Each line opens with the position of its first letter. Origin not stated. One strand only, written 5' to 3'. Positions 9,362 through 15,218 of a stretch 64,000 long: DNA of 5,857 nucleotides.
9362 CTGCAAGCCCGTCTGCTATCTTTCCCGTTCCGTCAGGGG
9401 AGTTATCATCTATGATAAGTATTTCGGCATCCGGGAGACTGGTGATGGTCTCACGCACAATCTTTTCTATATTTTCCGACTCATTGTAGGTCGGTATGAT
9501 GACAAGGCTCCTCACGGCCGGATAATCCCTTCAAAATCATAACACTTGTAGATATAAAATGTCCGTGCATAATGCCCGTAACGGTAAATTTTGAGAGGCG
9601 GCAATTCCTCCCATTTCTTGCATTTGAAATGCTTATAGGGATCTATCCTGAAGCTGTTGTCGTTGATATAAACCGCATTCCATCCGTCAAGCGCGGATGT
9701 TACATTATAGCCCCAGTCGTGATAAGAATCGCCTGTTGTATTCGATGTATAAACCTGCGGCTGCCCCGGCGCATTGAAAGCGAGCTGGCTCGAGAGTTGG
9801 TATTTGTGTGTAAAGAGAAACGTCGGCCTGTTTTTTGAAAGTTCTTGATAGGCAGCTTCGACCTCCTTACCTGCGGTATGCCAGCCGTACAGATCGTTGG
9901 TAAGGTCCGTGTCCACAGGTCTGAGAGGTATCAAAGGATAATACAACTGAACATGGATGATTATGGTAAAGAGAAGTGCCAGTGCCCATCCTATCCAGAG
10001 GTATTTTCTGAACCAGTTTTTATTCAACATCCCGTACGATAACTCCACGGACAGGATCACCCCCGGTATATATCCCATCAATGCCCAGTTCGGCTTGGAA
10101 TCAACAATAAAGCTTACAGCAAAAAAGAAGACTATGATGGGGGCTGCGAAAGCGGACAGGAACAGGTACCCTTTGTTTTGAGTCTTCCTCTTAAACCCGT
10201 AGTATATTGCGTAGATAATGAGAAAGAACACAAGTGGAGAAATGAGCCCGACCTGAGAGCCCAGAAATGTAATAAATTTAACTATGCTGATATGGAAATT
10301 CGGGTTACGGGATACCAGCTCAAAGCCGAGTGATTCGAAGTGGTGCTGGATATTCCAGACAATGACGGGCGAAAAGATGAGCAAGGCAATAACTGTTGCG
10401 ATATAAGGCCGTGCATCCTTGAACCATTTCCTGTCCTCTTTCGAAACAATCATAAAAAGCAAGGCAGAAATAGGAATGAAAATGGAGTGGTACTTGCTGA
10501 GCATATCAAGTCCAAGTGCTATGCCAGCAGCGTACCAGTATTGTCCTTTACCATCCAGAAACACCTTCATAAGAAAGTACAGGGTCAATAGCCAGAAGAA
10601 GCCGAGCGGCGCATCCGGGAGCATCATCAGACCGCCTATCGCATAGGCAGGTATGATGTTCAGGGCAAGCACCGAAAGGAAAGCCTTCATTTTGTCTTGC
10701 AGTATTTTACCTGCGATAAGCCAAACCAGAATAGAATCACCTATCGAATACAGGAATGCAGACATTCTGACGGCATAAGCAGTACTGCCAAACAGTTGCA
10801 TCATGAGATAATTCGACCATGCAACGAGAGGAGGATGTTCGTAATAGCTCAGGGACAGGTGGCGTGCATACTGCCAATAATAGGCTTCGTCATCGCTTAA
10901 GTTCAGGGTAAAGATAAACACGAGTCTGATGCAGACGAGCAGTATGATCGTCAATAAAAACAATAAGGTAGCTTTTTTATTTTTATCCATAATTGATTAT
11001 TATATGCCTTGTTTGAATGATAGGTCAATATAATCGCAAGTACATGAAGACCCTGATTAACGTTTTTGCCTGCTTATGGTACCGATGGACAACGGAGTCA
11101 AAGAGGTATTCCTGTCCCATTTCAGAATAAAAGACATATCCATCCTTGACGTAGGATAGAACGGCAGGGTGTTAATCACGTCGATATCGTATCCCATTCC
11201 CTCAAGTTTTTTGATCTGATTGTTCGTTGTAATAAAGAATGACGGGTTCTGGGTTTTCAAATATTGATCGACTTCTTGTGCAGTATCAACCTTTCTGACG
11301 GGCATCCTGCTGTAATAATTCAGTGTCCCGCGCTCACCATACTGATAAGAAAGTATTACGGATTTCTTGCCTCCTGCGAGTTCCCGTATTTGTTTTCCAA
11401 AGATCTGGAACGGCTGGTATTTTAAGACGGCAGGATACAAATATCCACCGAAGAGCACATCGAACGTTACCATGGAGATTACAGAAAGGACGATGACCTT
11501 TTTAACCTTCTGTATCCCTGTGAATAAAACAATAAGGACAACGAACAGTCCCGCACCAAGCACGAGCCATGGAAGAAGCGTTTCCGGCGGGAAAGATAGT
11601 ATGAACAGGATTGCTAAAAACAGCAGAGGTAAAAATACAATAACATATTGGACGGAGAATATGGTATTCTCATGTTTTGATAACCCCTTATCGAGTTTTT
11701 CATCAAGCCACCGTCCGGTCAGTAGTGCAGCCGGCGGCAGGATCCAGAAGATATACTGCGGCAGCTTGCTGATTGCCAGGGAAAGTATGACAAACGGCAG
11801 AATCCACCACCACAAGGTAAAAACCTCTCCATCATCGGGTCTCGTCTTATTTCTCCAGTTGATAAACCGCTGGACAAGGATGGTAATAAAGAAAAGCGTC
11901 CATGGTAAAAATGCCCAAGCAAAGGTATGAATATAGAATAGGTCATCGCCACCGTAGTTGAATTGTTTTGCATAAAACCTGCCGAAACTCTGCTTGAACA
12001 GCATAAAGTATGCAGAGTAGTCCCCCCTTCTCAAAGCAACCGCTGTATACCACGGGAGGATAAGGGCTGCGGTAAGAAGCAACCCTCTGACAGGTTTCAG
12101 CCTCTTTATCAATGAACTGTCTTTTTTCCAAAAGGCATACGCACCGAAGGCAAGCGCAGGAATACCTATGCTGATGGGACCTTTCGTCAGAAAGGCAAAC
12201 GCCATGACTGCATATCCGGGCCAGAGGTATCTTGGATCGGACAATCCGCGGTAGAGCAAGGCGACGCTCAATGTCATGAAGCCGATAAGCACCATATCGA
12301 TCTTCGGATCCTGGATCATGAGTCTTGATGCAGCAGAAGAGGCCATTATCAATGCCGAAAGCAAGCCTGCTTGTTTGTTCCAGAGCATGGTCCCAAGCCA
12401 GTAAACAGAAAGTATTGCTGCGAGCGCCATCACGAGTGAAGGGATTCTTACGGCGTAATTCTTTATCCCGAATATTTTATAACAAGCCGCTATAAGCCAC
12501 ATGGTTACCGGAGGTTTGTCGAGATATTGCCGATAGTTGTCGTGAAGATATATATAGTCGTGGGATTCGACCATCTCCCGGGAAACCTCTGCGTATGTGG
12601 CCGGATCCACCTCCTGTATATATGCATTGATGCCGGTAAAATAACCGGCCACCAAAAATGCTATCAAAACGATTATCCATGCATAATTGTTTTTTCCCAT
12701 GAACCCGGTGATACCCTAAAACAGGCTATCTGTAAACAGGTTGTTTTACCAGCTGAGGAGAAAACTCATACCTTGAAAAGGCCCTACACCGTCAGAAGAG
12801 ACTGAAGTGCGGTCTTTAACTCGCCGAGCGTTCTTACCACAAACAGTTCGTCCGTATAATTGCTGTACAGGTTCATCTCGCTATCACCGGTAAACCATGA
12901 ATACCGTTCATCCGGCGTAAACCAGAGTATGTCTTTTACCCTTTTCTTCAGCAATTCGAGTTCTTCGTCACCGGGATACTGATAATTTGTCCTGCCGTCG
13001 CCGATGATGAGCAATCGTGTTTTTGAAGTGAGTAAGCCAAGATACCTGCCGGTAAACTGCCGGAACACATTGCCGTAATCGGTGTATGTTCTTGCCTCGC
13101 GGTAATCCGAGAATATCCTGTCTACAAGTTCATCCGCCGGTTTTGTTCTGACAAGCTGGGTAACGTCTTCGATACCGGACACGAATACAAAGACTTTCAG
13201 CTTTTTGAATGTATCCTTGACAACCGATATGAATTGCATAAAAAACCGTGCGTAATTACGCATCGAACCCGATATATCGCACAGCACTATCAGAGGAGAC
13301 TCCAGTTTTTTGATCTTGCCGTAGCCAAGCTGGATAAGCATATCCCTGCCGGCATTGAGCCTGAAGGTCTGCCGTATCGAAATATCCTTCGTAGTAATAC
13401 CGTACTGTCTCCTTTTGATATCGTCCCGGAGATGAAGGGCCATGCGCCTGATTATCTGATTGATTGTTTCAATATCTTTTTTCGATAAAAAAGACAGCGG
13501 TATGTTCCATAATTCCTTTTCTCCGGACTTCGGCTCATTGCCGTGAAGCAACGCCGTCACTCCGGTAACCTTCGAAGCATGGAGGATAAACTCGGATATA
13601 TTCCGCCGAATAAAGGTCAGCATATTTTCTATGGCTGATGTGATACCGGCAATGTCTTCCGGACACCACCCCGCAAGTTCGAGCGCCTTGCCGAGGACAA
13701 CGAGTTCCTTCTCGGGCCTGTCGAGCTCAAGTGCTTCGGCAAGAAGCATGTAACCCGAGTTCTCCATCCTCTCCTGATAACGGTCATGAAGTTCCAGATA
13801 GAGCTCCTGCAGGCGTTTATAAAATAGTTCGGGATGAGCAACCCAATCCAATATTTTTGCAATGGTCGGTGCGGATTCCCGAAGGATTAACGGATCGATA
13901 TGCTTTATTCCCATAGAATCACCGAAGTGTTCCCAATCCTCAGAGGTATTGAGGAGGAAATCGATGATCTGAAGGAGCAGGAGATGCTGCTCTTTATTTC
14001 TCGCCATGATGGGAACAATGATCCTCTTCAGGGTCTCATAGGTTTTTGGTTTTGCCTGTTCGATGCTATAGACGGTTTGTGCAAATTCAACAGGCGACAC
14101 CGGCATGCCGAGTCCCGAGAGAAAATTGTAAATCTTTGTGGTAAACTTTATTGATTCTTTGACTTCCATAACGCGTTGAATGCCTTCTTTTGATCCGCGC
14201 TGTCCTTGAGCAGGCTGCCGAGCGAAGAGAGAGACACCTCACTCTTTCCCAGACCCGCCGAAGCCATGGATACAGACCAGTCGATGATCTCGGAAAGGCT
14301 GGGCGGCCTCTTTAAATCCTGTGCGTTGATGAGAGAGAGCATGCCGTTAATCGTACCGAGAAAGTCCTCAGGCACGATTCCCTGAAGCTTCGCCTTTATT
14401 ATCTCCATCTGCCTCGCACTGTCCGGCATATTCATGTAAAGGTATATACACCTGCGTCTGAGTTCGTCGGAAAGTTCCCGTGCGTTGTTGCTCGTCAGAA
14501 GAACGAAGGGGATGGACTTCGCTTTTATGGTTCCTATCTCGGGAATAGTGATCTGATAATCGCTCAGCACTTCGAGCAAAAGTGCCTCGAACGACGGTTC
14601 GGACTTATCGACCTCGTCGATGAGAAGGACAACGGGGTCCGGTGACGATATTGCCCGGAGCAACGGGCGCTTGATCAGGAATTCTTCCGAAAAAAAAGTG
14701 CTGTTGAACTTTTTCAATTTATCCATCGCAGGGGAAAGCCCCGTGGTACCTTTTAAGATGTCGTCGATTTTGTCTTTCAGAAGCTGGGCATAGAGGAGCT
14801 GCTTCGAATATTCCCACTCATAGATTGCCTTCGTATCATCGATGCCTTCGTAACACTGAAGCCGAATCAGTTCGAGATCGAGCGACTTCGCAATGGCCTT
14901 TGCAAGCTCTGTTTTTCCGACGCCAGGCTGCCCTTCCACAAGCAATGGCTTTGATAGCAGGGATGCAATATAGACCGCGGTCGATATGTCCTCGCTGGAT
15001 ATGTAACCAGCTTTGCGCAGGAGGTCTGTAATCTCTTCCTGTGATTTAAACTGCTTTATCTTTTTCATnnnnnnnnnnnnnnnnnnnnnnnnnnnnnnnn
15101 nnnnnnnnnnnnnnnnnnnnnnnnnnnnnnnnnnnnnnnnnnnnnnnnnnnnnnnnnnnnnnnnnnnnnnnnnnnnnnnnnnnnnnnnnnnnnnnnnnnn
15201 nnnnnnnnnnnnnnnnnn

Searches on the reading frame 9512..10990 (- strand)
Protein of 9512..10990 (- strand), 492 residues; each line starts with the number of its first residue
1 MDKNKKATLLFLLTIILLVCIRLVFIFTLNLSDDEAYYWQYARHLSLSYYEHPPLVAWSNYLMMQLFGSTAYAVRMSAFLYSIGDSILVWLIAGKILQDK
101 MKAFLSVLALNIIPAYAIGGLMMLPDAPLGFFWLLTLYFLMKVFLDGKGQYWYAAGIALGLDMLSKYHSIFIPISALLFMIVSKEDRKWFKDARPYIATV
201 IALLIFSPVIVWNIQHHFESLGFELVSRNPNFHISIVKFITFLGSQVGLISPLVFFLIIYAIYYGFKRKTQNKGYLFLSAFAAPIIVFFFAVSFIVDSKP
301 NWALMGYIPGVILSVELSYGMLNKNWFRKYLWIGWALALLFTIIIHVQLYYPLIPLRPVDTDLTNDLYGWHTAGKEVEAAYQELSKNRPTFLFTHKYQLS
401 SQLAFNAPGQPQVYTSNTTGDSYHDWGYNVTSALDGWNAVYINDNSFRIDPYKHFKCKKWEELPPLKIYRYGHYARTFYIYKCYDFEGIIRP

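Call 86: search_protein_families(library=pfam, proteins=[window:9512-10990:-], max_evalue=0.00001)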
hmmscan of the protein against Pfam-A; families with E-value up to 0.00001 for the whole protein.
window:9512-10990:- (492 aa): 2 families
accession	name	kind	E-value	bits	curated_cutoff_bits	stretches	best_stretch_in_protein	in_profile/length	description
PF13231.12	PMT_2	-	1.6e-36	126.4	26.1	1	52-212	2-160/160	Dolichyl-phosphate-mannose-protein mannosyltransferase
PF02366.24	PMT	-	1e-10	42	22.7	1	45-214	55-232/245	Dolichyl-phosphate-mannose-protein mannosyltransferase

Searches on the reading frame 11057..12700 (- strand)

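Call 86: search_protein_families(library=pfam, proteins=[window:11057-12700:-], max_evalue=0.00001)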
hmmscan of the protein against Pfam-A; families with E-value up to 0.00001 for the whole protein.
window:11057-12700:- (547 aa): 1 family
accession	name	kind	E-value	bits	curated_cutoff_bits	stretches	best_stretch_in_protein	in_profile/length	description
PF13231.12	PMT_2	-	2.6e-18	67.2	26.1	1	61-217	1-157/160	Dolichyl-phosphate-mannose-protein mannosyltransferase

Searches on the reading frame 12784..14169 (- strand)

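Call 86: search_protein_families(library=pfam, proteins=[window:12784-14169:-], max_evalue=0.00001)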
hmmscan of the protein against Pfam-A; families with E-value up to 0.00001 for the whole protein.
window:12784-14169:- (461 aa): 1 family
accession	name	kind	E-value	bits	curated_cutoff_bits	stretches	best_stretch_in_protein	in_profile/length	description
PF05762.20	VWA_CoxE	-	1.6e-23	83.7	26.4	1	241-451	6-219/222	VWA domain containing CoxE-like protein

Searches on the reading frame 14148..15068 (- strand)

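Call 10: search_protein_families(library=pfam, proteins=[window:14148-15068:-], max_evalue=0.001)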
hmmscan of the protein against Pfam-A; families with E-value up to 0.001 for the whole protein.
window:14148-15068:- (306 aa): 9 families
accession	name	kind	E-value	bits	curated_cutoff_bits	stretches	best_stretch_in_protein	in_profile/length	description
PF00004.35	AAA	-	1.2e-11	45.6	21.2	1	43-207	2-123/131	ATPase family associated with various cellular activities (AAA)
PF07728.20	AAA_5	-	7.6e-10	39.4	22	1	42-207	2-139/139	AAA domain (dynein-related subfamily)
PF07726.17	AAA_3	-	1.1e-09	38.7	27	1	42-72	2-32/131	ATPase family associated with various cellular activities (AAA)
PF07724.20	AAA_2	-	8.9e-08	32.8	27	1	143-226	74-149/166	AAA domain (Cdc48 subfamily)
PF13401.12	AAA_22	-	6.2e-06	27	27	1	42-163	8-104/130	AAA domain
PF13191.12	AAA_16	-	1.4e-05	26.1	32.6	1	42-168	27-156/167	AAA ATPase domain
PF05496.18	RuvB_N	-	2.1e-05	24.8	27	0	42-67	36-61/159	Holliday junction DNA helicase RuvB P-loop domain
PF24883.2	NPHP3_N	-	4.2e-05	24.2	24.8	1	41-170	24-148/164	Nephrocystin 3, N-terminal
PF20720.3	nSTAND3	-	0.0006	20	27.2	0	42-93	20-70/155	Novel STAND NTPase 3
